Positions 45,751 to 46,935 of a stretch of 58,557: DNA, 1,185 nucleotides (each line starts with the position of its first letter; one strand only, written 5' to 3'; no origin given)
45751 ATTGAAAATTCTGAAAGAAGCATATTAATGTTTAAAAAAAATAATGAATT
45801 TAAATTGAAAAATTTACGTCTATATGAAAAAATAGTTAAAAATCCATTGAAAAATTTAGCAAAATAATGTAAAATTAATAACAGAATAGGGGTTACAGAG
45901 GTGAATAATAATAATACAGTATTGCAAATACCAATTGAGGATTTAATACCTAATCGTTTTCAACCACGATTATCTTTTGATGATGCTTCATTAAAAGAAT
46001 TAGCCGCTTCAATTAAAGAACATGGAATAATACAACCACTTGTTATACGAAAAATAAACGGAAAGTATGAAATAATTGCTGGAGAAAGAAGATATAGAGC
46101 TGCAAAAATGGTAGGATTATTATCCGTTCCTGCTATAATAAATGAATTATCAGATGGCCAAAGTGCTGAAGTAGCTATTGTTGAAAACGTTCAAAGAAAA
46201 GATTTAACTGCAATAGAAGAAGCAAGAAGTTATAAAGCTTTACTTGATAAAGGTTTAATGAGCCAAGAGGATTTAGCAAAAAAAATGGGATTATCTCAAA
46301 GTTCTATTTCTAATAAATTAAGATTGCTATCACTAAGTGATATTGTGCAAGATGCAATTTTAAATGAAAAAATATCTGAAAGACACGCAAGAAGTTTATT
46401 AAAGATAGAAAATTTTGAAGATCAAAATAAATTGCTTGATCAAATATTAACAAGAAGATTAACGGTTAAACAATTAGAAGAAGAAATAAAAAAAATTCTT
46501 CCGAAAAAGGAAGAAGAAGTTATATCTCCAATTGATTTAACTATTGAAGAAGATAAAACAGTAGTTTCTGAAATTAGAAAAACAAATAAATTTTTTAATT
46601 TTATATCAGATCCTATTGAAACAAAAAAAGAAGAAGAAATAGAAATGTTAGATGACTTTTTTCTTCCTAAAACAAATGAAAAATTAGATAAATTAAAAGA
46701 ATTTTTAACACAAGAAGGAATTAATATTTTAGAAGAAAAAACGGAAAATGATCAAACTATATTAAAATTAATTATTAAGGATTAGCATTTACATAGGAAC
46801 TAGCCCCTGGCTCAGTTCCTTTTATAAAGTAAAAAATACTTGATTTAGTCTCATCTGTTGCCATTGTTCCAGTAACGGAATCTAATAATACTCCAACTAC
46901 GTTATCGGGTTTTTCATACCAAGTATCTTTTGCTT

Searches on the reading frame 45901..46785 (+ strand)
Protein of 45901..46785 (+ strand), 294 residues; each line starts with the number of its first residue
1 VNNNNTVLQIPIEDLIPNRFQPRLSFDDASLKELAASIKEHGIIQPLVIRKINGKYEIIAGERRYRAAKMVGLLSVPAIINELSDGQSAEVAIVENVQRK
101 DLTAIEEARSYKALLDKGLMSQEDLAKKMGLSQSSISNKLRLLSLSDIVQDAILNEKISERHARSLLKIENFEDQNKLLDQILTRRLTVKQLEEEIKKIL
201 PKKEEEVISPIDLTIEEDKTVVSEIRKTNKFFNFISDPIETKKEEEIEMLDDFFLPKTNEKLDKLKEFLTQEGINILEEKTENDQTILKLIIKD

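Call 7: search_protein_families(library=ncbifam, proteins=[window:45901-46785:+])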
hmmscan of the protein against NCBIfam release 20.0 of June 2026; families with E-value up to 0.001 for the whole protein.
window:45901-46785:+ (294 aa): 9 families
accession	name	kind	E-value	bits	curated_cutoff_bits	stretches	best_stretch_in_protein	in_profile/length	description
TIGR04285.1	nucleoid_noc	exception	6.7e-81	271.4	315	1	7-241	2-238/255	nucleoid occlusion protein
TIGR00180.1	parB_part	domain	1.7e-56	191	58.45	1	5-182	3-185/186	ParB/RepB/Spo0J family partition protein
TIGR03734.1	PRTRC_parB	hypoth_equivalog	4.3e-40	137.8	278.6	1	20-200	6-190/555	PRTRC system ParB family protein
TIGR03454.1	partition_RepB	equivalog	6.3e-20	71.8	201.5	1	4-142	61-200/325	plasmid partitioning protein RepB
NF010406.0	PRK13832.1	subfamily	1.3e-12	47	640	1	27-144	25-143/578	plasmid partitioning protein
NF010440.0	PRK13866.1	equivalog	6e-10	38.8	522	1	23-119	81-180/336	plasmid partitioning protein RepB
NF053625.1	SerKinSerKArch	equivalog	6.7e-05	22.2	380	1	26-82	30-89/244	ADP-dependent L-serine kinase SerK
NF033788.1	HTH_metalloreg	subfamily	9.7e-05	22.1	55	1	113-151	19-57/77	metalloregulator ArsR/SmtB family transcription factor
NF010252.0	PRK13698.1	equivalog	0.0009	18.2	274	0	28-232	86-282/323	ParB/RepB/Spo0J family plasmid partition protein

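Call 8: search_protein_families(library=pfam, proteins=[window:45901-46785:+])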
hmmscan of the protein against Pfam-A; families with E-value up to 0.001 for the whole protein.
window:45901-46785:+ (294 aa): 4 families
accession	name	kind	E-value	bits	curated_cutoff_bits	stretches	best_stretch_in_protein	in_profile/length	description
PF02195.25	ParB_N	-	1.9e-34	118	26.3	1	6-98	2-95/95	ParB N-terminal domain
PF17762.8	HTH_ParB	-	1.7e-31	108.9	22.6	1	100-199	1-100/102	ParB HTH domain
PF01381.28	HTH_3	-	4.7e-05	23.8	23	1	112-138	2-28/55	Helix-turn-helix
PF01978.25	TrmB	-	0.00023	21.4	25.6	1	107-150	10-53/68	Sugar-specific transcriptional regulator TrmB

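Call 11: find_encoding_contigs(protein=window:45901-46785:+, flank=10000, max_places=6)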
Protein window:45901-46785:+ (294 aa): no gene with exactly this product is on record in the collection.

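Call 13: find_encoding_contigs(protein=window:45901-46782:+, flank=10000, max_places=6)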
Protein seq(294 aa) (294 aa): no gene with exactly this product is on record in the collection.

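Call 15: find_homologous_proteins(query=window:45901-46785:+, max_evalue=1e-20)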
Query window:45901-46785:+ (294 aa): 7999 proteins with E <= 1e-20 among 8000 candidates; the best 120 are listed.
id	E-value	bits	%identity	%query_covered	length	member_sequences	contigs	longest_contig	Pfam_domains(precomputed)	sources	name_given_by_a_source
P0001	2.0e-174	596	100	100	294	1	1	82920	PF17762.9,PF02195.27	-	-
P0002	1.5e-99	351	64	97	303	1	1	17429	PF17762.9,PF02195.27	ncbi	-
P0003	1.7e-92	328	59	99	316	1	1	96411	PF17762.9,PF02195.27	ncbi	-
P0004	2.2e-91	324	63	91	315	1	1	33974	PF17762.9,PF02195.27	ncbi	-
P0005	7.0e-91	323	60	99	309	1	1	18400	PF17762.9,PF02195.27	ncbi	-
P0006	1.4e-90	322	59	97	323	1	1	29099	PF17762.9,PF02195.27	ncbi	-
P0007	6.2e-90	319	79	68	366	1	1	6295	PF17762.9,PF02195.27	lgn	-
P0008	2.4e-89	318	57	99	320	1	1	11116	PF17762.9,PF02195.27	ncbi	-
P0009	6.7e-89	316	58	97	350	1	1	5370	PF17762.9,PF02195.27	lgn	-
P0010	9.2e-89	316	72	75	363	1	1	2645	PF17762.9,PF02195.27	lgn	-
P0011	1.1e-88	315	61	87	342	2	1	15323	PF17762.9,PF02195.27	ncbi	-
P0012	2.3e-88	314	60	86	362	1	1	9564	PF17762.9,PF02195.27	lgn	-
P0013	3.0e-88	314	58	88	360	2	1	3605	PF17762.9,PF02195.27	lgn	-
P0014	4.0e-88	314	58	91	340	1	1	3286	PF17762.9,PF02195.27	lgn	-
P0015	6.9e-88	313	56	97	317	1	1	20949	PF17762.9,PF02195.27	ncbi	-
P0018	1.7e-87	311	55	94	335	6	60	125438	PF17762.9,PF02195.27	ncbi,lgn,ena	-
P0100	2.4e-84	301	51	87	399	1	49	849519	PF17762.9,PF02195.27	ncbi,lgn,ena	-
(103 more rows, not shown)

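Call 16: find_encoding_contigs(protein=P0003, flank=10000, max_places=2)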
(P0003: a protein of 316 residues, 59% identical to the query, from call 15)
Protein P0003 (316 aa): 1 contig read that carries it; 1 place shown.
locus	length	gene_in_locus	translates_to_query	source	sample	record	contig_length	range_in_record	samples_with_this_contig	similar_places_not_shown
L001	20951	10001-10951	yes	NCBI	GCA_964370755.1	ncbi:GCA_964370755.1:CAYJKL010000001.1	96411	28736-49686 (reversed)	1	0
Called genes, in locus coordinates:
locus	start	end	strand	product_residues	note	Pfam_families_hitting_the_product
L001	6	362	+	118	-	PF00903:Glyoxalase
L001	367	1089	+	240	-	PF13484:Fer4_16 (faint), PF13237:Fer4_10 (weak), PF00037:Fer4 (faint), PF12837:Fer4_6 (faint), PF12838:Fer4_7 (weak), PF13187:Fer4_9 (weak)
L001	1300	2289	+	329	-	PF00135:COesterase, PF20434:BD-FAE, PF07859:Abhydrolase_3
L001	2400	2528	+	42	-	PF00468:Ribosomal_L34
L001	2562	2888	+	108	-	PF00825:Ribonuclease_P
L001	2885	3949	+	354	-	PF02096:60KD_IMP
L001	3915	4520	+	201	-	PF07650:KH_2 (weak), PF13083:KH_KhpA-B (weak), PF01424:R3H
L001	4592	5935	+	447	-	PF10396:TrmE_N, PF12631:MnmE_helical, PF01926:MMR_HSR1, PF02421:FeoB_N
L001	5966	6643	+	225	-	PF01987:AIM24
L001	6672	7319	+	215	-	PF01027:Bax1-I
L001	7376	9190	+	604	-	PF00890:FAD_binding_2 (faint), PF01134:GIDA, PF21680:GIDA_C_1st, PF13932:SAM_GIDA_C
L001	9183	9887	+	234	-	PF02527:GidB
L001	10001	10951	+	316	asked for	PF02195:ParB_N, PF17762:HTH_ParB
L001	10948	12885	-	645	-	PF00912:Transgly, PF00905:Transpeptidase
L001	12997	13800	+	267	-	PF00849:PseudoU_synth_2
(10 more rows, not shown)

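Call 17: find_encoding_contigs(protein=P0002, flank=10000, max_places=2)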
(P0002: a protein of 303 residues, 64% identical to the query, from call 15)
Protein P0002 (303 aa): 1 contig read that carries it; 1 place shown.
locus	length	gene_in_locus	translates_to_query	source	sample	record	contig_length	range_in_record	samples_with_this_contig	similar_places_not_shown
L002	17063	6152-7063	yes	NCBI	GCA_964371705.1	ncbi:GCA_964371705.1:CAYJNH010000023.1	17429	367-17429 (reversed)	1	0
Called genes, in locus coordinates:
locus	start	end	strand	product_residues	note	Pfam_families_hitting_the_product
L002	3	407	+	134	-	?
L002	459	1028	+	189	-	-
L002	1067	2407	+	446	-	PF10396:TrmE_N, PF12631:MnmE_helical, PF01926:MMR_HSR1, PF02421:FeoB_N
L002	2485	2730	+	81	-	PF05154:TM2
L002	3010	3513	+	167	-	-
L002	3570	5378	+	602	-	PF00890:FAD_binding_2 (faint), PF01134:GIDA, PF12831:FAD_oxidored (faint), PF21680:GIDA_C_1st, PF13932:SAM_GIDA_C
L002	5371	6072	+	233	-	PF02527:GidB, PF05175:MTS (weak), PF13847:Methyltransf_31 (weak)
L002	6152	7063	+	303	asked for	PF02195:ParB_N, PF17762:HTH_ParB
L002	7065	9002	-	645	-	PF00912:Transgly, PF00905:Transpeptidase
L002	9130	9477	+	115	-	-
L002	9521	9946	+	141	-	-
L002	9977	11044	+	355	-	PF03462:PCRF, PF00472:RF-1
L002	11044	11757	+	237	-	PF07669:Eco57I (weak), PF05175:MTS, PF06325:PrmA, PF13847:Methyltransf_31, PF08241:Methyltransf_11 (faint), PF13649:Methyltransf_25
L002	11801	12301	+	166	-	PF09551:Spore_II_R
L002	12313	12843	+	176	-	PF02659:Mntp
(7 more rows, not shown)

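Call 18: search_solved_structures(query=window:45901-46785:+, max_evalue=1e-10, show_alignments=5)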
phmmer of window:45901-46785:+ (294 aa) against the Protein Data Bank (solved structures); distinct sequences matched with E-value up to 1e-10: 13.
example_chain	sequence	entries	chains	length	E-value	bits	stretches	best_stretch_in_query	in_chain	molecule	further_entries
7ng0_A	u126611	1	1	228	3.4e-57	197.3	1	7-205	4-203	Nucleoid occlusion protein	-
7nfu_A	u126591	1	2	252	3.9e-57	197.1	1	6-205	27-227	Nucleoid occlusion protein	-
7ol9_A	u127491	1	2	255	4.9e-55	190.2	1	3-204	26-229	Nucleoid occlusion protein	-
6sdk_A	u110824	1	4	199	1.5e-48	169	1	6-198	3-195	Stage 0 sporulation protein J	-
1vz0_A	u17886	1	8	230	7e-47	163.5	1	7-198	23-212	Chromosome-partitioning protein Spo0J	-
4umk_A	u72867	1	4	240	2.3e-45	158.5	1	4-194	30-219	PROBABLE CHROMOSOME-PARTITIONING PROTEIN PARB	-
7bnk_A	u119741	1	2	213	2.8e-43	151.7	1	7-197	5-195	ParB family protein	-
7o0n_A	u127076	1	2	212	1.9e-42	149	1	7-197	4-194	ParB family protein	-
7bnr_A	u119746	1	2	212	1.9e-42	148.9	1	7-197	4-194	ParB family protein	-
6t1f_A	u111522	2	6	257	1.8e-37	132.7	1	9-196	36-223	Chromosome-partitioning protein ParB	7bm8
6y93_A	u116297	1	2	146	1.6e-25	93.5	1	87-204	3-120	Nucleoid occlusion protein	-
6s6h_A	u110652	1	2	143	6.3e-16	62.1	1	90-197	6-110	Chromosome-partitioning protein ParB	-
8qa8_A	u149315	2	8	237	9.2e-15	58.3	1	19-158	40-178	Transcriptional repressor protein KorB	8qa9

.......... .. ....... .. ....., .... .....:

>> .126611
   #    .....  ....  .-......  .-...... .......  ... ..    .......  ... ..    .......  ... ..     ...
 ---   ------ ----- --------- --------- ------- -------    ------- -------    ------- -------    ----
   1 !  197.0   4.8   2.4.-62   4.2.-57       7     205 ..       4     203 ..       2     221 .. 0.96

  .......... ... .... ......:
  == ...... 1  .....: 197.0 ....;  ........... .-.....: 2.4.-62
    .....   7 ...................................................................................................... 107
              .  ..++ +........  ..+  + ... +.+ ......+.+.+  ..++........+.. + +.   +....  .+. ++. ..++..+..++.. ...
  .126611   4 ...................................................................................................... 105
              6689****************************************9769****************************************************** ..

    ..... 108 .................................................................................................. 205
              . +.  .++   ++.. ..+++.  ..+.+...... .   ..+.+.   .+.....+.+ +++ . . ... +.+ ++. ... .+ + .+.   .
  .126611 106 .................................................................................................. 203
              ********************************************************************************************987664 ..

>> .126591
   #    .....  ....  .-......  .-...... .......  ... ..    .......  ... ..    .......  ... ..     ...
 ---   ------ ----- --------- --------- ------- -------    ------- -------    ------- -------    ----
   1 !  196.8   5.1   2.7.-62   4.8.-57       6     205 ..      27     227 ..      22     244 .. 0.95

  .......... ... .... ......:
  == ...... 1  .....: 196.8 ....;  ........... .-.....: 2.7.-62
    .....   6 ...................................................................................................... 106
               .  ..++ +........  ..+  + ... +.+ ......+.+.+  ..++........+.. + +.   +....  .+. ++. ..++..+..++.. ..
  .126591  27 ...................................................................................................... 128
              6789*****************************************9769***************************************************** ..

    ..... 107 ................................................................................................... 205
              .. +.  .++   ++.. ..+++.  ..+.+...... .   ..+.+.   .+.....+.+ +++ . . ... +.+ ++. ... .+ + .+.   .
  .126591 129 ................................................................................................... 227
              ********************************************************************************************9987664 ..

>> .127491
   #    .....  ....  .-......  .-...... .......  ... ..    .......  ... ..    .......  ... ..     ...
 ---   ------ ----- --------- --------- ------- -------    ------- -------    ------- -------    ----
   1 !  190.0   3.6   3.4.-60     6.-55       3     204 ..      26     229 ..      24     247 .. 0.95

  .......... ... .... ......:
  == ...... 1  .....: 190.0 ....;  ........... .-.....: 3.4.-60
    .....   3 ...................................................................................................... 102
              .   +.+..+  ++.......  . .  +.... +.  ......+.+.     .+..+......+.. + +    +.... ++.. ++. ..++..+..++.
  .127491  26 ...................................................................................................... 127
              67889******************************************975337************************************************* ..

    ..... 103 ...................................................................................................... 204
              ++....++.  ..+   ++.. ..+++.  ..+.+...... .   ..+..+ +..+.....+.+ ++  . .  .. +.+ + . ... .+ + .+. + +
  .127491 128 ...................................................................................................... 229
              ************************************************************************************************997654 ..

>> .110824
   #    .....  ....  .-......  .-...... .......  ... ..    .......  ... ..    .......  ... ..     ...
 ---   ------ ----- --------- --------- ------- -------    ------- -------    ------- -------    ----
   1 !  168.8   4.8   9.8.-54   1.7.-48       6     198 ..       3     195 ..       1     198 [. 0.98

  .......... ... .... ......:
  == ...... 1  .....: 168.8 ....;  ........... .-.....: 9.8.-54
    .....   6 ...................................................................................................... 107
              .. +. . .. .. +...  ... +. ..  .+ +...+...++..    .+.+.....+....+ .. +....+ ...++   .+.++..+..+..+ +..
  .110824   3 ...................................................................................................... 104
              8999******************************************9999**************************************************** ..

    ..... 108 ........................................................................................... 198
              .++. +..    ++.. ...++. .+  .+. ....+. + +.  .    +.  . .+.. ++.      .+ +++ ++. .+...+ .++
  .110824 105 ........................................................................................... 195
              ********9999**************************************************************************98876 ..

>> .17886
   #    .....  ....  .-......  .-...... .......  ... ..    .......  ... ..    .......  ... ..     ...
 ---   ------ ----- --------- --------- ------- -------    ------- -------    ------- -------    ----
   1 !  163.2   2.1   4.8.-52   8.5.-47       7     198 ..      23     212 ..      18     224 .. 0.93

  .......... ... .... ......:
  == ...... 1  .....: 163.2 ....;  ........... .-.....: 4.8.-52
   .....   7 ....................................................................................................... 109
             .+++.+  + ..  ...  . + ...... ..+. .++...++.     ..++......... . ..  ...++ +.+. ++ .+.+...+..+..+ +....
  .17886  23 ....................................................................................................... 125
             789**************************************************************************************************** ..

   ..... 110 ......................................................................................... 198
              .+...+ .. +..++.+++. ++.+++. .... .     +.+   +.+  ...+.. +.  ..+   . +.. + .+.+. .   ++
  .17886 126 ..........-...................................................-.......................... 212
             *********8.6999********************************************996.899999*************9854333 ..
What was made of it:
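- On Noc (nucleoid occlusion protein, TIGR04285): The protein starts at the equivalent of B. subtilis Noc residue ~26 (call 18).
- At the specificity positions it reads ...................SERHAR, i.e. Q-K-S-R (call 18).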

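Call 28: find_encoding_contigs(protein=P0100, flank=10000, max_places=2)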
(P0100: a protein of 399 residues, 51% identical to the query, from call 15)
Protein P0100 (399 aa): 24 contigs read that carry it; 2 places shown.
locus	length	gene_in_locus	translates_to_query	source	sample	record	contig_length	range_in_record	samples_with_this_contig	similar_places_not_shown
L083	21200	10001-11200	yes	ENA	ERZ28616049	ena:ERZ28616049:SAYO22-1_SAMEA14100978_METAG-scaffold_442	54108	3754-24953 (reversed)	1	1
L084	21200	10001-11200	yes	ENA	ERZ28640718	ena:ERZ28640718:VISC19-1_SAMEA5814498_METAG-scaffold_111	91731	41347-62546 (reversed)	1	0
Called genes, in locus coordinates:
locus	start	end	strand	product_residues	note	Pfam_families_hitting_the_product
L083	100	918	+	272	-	PF00149:Metallophos, PF12850:Metallophos_2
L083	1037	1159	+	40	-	PF00468:Ribosomal_L34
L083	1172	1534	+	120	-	PF00825:Ribonuclease_P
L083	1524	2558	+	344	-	PF02096:60KD_IMP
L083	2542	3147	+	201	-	PF13083:KH_KhpA-B, PF07650:KH_2 (weak), PF01424:R3H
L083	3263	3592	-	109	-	-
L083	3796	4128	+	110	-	PF01381:HTH_3, PF12844:HTH_19, PF13560:HTH_31 (weak)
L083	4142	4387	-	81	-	PF12844:HTH_19, PF13443:HTH_26 (weak), PF13560:HTH_31 (weak), PF01381:HTH_3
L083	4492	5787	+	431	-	PF07591:PT-HINT, PF14890:Intein_splicing (weak)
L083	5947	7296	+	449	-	PF10396:TrmE_N, PF00009:GTP_EFTU (faint), PF12631:MnmE_helical, PF00350:Dynamin_N (faint), PF01926:MMR_HSR1, PF02421:FeoB_N, PF04548:AIG1 (weak)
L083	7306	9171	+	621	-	PF00890:FAD_binding_2 (faint), PF01134:GIDA, PF12831:FAD_oxidored (weak), PF21680:GIDA_C_1st, PF13932:SAM_GIDA_C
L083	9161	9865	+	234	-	PF02527:GidB, PF13847:Methyltransf_31 (weak)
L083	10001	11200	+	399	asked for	PF02195:ParB_N, PF17762:HTH_ParB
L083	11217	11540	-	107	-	-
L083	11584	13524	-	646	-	PF00912:Transgly, PF00905:Transpeptidase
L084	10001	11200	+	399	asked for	PF02195:ParB_N, PF17762:HTH_ParB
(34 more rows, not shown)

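Call 29: find_encoding_contigs(protein=P0018, flank=10000, max_places=2)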
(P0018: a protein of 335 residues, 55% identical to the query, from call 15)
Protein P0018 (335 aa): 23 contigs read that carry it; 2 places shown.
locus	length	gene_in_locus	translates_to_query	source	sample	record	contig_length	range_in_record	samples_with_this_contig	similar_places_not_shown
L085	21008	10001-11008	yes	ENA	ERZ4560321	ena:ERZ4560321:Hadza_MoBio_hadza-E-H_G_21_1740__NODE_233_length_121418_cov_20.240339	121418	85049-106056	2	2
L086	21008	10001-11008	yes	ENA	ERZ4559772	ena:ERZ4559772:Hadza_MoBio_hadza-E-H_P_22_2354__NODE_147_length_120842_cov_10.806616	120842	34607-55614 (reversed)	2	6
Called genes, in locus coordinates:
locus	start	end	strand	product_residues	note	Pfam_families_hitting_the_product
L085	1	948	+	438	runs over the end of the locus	PF13173:AAA_14, PF13635:DUF4143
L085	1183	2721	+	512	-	-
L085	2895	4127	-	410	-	PF00872:Transposase_mut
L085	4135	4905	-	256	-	PF00872:Transposase_mut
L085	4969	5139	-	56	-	-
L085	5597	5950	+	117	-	PF01381:HTH_3, PF12844:HTH_19, PF13560:HTH_31 (weak)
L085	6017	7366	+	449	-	PF10396:TrmE_N, PF00350:Dynamin_N (faint), PF12631:MnmE_helical, PF01926:MMR_HSR1, PF02421:FeoB_N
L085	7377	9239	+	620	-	PF01134:GIDA, PF21680:GIDA_C_1st, PF13932:SAM_GIDA_C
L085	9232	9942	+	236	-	PF02527:GidB, PF13847:Methyltransf_31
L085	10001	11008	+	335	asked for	PF02195:ParB_N, PF17762:HTH_ParB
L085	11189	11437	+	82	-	-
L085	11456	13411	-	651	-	PF00912:Transgly, PF00905:Transpeptidase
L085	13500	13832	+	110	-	-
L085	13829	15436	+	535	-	PF03485:Arg_tRNA_synt_N, PF00750:tRNA-synt_1d, PF01406:tRNA-synt_1e (faint), PF09334:tRNA-synt_1g (faint), PF05746:DALR_1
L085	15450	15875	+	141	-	-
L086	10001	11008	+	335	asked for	PF02195:ParB_N, PF17762:HTH_ParB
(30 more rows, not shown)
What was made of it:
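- The synteny rsmG-noc-like is conserved (calls 16, 17, 28, 29).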

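Call 52: predict_structure(alignment_id=A1)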
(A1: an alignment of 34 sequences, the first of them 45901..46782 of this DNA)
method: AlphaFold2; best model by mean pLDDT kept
length: 294 residues; sequences in the alignment: 34
mean_pLDDT: 79.1   pTM: 0.50
mean pLDDT of the five models: 79.1, 77.7, 77.1, 76.6, 74.1
residues with pLDDT >= 90: 117; 70-90: 108; 50-70: 17; < 50: 52
segments of 3 or more residues with pLDDT < 50: 1-3, 212-230, 232-257
pLDDT, mean of each block of 10 residues (from residue 1): 68 87 76 90 89 87 91 91 79 73 88 86 89 93 96 94 95 96 96 93 54 43 42 44 41 50 88 87 86 80
secondary structure, 60 per line:
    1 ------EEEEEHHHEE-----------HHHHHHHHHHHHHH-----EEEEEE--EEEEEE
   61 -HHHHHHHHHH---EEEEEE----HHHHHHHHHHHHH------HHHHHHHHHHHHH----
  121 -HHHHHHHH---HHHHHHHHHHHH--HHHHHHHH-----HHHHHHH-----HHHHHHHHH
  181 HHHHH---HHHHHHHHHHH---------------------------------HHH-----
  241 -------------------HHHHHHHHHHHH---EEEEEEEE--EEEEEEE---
elements in order: E7-11 H28-41 E47-52 E55-60 H62-71 E75-80 H85-97 H104-116 H122-129 H133-144 H147-154 H160-166 H172-185 H189-199 H260-271 E275-282 E285-291
